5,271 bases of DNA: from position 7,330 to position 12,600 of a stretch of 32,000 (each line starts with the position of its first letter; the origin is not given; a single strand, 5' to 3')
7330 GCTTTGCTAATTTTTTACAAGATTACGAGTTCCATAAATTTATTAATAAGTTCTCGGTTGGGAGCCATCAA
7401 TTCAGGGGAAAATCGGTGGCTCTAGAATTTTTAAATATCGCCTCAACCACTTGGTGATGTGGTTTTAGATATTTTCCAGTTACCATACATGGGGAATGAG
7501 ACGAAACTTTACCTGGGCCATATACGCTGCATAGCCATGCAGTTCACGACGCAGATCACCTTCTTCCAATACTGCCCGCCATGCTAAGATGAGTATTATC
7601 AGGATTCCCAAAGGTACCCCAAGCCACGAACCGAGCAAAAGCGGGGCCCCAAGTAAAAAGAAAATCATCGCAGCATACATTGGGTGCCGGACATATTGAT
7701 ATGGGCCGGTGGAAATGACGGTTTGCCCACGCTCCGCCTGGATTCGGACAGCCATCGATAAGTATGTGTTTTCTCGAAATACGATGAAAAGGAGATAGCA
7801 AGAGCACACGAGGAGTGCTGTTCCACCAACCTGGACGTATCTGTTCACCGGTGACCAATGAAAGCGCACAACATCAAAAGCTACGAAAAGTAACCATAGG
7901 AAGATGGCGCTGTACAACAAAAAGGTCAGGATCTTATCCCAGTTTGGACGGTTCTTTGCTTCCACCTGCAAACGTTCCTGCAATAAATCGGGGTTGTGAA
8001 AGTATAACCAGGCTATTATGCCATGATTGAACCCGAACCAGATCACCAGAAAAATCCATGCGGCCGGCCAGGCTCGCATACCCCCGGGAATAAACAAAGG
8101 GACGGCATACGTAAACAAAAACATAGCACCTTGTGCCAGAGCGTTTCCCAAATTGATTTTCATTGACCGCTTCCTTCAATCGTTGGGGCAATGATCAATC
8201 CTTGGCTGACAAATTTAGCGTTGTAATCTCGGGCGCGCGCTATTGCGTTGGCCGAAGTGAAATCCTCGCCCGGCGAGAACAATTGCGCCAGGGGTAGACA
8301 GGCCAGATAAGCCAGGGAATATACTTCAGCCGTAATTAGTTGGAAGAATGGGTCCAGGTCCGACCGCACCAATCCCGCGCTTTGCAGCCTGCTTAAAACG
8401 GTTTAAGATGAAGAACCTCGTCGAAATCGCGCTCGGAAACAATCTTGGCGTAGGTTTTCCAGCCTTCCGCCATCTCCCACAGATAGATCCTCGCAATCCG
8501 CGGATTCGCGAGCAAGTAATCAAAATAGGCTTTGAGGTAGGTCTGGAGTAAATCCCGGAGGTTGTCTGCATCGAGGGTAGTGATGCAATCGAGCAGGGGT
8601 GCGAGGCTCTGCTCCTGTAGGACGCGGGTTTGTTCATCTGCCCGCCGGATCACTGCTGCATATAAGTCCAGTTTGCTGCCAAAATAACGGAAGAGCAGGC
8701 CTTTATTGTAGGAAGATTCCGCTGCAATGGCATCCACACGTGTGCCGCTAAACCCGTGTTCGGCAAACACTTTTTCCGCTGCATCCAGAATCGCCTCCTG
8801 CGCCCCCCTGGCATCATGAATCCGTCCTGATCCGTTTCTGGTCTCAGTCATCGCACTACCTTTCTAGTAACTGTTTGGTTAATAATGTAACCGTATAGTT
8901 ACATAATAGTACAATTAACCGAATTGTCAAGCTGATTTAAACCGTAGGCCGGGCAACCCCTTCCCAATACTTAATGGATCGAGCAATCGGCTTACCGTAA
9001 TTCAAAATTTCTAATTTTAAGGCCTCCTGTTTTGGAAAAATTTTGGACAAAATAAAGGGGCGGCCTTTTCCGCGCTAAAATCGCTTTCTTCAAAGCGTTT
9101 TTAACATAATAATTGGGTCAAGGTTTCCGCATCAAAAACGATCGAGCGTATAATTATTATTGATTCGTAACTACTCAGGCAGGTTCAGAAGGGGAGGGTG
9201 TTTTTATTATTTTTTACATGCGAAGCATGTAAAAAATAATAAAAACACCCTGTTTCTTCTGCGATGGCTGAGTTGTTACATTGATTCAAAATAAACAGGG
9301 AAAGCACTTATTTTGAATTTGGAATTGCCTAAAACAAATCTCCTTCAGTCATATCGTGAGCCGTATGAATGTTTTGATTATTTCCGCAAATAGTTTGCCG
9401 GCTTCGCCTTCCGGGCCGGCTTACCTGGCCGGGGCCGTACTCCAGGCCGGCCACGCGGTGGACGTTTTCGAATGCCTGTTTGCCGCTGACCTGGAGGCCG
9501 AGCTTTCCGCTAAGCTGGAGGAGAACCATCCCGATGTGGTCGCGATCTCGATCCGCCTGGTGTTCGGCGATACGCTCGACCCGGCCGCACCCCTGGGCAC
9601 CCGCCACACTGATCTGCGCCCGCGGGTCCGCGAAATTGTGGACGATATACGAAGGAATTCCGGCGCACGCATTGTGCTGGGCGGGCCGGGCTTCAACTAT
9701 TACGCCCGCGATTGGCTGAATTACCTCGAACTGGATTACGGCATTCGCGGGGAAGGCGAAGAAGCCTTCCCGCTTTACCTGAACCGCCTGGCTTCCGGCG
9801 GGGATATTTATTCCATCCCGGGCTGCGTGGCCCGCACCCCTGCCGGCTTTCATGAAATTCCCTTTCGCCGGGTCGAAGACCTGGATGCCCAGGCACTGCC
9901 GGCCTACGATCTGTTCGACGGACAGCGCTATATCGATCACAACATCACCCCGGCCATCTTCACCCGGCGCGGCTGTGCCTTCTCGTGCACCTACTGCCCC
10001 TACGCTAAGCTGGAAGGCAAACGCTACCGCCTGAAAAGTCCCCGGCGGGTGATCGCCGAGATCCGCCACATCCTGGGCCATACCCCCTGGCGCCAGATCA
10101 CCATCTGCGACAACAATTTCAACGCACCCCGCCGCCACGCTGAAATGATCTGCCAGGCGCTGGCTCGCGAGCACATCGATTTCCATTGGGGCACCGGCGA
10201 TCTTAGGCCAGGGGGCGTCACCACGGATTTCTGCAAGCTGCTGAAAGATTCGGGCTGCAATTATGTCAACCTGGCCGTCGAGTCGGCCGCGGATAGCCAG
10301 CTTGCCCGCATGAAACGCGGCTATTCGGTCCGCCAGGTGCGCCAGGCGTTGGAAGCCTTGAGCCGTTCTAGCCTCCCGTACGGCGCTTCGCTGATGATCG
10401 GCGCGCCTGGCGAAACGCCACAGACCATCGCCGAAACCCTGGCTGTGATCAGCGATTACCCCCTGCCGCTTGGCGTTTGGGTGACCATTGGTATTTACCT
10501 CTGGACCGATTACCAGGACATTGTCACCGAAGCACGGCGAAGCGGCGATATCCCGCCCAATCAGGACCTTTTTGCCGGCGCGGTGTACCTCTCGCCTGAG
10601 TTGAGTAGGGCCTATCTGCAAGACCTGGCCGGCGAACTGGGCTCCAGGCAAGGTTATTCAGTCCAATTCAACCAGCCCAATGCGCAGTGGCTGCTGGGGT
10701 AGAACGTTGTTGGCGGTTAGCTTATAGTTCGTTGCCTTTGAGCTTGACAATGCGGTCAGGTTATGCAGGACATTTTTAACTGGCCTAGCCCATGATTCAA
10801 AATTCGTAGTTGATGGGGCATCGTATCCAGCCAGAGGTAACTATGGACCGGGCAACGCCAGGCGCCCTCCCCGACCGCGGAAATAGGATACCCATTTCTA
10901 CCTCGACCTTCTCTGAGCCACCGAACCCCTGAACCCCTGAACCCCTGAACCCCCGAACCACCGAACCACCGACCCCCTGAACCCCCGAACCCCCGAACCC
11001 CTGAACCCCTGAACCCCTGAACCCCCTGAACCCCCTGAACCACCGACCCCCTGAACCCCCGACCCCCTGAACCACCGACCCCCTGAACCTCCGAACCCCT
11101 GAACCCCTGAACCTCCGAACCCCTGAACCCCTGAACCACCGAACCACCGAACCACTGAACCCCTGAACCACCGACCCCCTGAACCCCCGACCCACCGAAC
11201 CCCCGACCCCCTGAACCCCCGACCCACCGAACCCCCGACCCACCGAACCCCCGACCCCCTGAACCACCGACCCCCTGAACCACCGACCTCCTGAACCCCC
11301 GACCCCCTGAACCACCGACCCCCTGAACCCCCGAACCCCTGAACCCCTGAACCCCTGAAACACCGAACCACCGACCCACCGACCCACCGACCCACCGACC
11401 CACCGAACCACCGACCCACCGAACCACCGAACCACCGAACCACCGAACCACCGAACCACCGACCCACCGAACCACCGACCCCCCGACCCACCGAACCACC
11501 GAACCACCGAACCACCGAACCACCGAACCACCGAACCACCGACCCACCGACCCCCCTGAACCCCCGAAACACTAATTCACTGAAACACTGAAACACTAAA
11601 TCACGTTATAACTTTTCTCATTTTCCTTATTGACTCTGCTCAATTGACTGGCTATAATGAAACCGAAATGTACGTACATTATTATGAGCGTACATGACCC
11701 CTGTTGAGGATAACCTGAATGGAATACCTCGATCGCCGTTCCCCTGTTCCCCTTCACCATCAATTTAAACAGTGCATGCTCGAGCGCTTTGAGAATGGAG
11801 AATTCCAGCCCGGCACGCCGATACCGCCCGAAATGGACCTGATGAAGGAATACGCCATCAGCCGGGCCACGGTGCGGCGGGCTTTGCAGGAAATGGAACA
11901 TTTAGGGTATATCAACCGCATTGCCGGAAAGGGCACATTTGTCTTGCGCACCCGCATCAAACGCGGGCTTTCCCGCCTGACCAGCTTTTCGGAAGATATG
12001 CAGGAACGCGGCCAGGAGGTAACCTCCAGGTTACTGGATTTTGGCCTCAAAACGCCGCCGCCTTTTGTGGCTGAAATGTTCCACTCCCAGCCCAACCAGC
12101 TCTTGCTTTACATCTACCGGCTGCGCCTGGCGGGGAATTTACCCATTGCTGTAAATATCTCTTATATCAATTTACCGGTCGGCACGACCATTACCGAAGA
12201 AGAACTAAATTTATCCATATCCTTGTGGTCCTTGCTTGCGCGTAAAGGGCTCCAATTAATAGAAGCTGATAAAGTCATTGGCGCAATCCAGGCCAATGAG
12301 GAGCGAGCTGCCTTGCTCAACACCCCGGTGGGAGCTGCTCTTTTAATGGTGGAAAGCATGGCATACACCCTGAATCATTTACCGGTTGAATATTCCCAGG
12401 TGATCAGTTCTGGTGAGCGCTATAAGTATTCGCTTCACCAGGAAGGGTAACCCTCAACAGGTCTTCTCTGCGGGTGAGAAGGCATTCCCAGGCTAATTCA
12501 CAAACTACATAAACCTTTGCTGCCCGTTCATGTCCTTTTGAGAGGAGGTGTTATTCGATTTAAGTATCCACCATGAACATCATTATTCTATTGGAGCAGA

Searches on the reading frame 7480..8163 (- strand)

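Call 20: search_protein_families(library=pfam, proteins=[window:7480-8163:-], max_evalue=0.01)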
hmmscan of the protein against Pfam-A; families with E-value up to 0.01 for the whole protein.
window:7480-8163:- (227 aa): 3 families
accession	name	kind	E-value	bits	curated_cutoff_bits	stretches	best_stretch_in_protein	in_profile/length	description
PF04191.18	PEMT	-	5.6e-09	36.8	25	1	114-201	6-95/105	Phospholipid methyltransferase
PF04140.19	ICMT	-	2.9e-07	31.3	24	1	119-201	6-90/95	Isoprenylcysteine carboxyl methyltransferase (ICMT) family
PF01222.22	ERG4_ERG24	-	0.0015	17.8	27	1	129-227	328-432/432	Ergosterol biosynthesis ERG4/ERG24 family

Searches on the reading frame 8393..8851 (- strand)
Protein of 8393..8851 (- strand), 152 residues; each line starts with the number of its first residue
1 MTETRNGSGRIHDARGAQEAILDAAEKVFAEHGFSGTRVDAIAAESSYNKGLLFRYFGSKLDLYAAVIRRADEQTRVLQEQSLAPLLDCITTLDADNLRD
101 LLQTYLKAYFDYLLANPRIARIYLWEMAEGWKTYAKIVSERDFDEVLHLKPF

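Call 20: search_protein_families(library=pfam, proteins=[window:8393-8851:-], max_evalue=0.01)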
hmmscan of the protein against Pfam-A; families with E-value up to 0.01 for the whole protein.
window:8393-8851:- (152 aa): 1 family
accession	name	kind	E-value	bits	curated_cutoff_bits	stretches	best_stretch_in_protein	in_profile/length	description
PF00440.29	TetR_N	-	4.4e-16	58.8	24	1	21-67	1-47/47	Bacterial regulatory proteins, tetR family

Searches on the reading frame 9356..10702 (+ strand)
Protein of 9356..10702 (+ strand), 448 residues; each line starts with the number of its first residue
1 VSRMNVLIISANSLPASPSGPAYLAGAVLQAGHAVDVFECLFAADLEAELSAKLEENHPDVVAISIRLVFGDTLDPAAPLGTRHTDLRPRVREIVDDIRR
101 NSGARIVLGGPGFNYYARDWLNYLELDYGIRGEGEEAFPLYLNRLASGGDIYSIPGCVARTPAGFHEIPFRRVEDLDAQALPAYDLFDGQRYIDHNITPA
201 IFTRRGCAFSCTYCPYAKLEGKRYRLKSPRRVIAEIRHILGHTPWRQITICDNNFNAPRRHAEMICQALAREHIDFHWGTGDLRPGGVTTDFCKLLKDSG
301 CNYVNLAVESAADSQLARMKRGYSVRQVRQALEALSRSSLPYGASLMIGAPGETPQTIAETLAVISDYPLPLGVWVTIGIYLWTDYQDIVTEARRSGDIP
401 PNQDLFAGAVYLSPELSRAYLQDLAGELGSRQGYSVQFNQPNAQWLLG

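Call 10: search_protein_families(library=pfam, proteins=[window:9356-10702:+], max_evalue=0.1)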
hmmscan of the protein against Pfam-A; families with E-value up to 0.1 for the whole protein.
window:9356-10702:+ (448 aa): 2 families
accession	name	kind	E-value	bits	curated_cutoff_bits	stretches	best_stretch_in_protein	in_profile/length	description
PF04055.27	Radical_SAM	-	4.9e-22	79.3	29.5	1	205-363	5-164/166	Radical SAM superfamily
PF02310.24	B12-binding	-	2.4e-12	47.2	32.1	1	17-139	13-118/121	B12 binding domain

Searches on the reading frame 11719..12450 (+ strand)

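Call 20: search_protein_families(library=pfam, proteins=[window:11719-12450:+], max_evalue=0.01)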
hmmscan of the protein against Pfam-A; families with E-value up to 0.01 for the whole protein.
window:11719-12450:+ (243 aa): 6 families
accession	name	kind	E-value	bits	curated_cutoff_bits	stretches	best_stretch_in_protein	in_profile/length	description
PF07702.18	UTRA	-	1e-27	97.1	23.8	1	96-236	1-141/141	UTRA domain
PF00392.27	GntR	-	6.8e-15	54.9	27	1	22-75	11-64/64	Bacterial regulatory proteins, gntR family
PF08220.18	HTH_DeoR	-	0.00018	21.6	21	1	40-70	19-49/57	DeoR-like helix-turn-helix domain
PF08279.18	HTH_11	-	0.003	17.8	25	1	40-72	20-53/55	HTH domain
PF08461.16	HTH_12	-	0.0037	17.6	21.4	0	42-72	26-55/66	Ribonuclease R winged-helix domain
PF09339.16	HTH_IclR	-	0.0053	16.9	22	0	41-66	24-49/52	IclR helix-turn-helix domain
